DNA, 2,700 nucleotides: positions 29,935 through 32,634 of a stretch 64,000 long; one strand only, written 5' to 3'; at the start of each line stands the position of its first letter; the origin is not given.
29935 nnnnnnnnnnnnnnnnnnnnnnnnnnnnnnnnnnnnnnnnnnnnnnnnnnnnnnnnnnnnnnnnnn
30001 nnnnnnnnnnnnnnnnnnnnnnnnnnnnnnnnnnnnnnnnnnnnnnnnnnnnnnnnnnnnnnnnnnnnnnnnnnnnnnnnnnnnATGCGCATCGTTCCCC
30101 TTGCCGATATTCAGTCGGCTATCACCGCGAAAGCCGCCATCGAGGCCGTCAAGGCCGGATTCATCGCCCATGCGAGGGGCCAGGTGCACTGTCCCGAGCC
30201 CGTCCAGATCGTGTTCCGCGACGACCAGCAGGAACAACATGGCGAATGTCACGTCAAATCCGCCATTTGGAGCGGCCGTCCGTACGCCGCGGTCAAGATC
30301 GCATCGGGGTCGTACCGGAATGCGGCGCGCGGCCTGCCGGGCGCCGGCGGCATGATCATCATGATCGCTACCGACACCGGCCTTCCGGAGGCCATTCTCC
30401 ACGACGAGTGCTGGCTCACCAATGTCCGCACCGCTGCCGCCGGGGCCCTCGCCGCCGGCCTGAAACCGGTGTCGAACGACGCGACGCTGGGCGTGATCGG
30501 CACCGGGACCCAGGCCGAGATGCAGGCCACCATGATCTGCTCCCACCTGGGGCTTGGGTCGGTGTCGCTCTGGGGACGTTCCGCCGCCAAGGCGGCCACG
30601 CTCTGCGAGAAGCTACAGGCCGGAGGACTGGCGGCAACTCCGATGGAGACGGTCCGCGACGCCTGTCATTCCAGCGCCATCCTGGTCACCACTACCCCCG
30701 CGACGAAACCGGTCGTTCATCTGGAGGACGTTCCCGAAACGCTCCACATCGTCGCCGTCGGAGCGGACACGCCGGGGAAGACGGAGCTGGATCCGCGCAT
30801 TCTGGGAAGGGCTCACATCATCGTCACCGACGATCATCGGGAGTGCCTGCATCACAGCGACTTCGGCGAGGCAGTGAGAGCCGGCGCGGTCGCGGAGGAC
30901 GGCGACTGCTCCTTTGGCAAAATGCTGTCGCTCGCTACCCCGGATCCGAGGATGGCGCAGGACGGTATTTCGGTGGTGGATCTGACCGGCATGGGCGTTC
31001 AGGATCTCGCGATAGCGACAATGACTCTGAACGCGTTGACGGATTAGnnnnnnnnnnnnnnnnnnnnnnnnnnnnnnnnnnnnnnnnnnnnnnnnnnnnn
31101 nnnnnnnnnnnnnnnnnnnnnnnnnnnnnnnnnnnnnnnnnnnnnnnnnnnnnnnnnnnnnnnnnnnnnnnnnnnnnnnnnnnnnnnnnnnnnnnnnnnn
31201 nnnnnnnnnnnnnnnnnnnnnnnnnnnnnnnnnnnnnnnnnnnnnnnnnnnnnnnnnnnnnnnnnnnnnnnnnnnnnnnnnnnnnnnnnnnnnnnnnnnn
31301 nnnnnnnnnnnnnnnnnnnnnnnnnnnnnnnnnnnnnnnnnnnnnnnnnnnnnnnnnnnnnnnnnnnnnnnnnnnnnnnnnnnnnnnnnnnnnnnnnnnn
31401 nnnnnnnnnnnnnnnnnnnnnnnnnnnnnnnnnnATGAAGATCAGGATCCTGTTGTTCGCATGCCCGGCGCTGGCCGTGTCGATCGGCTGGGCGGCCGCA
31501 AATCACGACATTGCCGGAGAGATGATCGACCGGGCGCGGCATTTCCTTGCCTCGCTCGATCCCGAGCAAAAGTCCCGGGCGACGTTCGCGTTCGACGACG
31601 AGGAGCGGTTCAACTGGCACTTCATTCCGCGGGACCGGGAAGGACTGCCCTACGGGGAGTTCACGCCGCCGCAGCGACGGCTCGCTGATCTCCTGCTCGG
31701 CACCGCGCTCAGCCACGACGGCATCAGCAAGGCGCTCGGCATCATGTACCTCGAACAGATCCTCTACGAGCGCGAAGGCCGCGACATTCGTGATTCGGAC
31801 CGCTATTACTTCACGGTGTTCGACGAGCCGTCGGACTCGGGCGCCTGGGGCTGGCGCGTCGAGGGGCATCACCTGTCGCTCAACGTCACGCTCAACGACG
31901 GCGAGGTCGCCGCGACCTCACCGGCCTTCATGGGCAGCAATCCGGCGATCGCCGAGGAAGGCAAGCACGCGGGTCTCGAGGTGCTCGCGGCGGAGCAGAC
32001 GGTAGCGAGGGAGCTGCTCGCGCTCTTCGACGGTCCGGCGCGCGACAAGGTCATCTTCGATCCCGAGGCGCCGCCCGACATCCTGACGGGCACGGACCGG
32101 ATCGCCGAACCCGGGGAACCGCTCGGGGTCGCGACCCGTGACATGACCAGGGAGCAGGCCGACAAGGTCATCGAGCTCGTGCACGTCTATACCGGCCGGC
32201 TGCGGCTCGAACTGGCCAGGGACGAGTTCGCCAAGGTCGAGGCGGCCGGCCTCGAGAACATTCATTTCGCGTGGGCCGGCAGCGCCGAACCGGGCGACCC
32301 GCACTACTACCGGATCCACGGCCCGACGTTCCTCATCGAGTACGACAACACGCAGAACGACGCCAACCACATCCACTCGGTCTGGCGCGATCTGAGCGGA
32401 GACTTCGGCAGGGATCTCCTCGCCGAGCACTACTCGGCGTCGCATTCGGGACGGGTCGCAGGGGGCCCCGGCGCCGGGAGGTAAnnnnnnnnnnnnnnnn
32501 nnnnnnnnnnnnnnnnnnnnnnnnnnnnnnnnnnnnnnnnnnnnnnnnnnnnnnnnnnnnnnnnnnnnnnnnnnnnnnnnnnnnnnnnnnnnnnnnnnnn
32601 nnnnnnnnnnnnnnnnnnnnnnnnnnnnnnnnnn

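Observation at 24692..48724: Two S9 peptidase homologues retain the Ser nucleophile but both lack the catalytic Asp and His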

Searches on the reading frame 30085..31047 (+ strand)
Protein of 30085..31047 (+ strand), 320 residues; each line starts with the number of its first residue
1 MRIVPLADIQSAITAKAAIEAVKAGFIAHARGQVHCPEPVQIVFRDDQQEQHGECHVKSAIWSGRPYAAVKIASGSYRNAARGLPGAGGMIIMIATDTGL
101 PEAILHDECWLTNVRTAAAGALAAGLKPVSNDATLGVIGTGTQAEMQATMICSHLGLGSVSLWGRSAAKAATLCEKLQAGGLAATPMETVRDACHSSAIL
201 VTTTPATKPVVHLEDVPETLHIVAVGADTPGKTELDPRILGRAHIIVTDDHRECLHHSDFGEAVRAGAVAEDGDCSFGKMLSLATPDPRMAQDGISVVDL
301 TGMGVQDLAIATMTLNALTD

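Call 15: search_protein_families(library=pfam, proteins=[window:30085-31047:+], max_evalue=0.0001)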
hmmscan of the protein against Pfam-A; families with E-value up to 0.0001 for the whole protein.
window:30085-31047:+ (320 aa): 2 families
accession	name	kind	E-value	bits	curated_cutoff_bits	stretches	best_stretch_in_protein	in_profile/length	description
PF02423.21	OCD_Mu_crystall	-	1e-40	140.1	24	1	7-314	9-306/314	Ornithine cyclodeaminase/mu-crystallin family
PF01488.26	Shikimate_DH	-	1e-08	35.8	24.3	1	129-220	9-99/138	Shikimate / quinate 5-dehydrogenase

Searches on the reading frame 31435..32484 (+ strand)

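Call 15: search_protein_families(library=pfam, proteins=[window:31435-32484:+], max_evalue=0.0001)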
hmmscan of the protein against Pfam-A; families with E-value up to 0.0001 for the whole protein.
window:31435-32484:+ (349 aa): 1 family
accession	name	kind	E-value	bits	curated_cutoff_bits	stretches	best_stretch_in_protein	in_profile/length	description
PF12006.13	DUF3500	-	5e-88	295.9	27.2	1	27-326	5-297/297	Protein of unknown function (DUF3500)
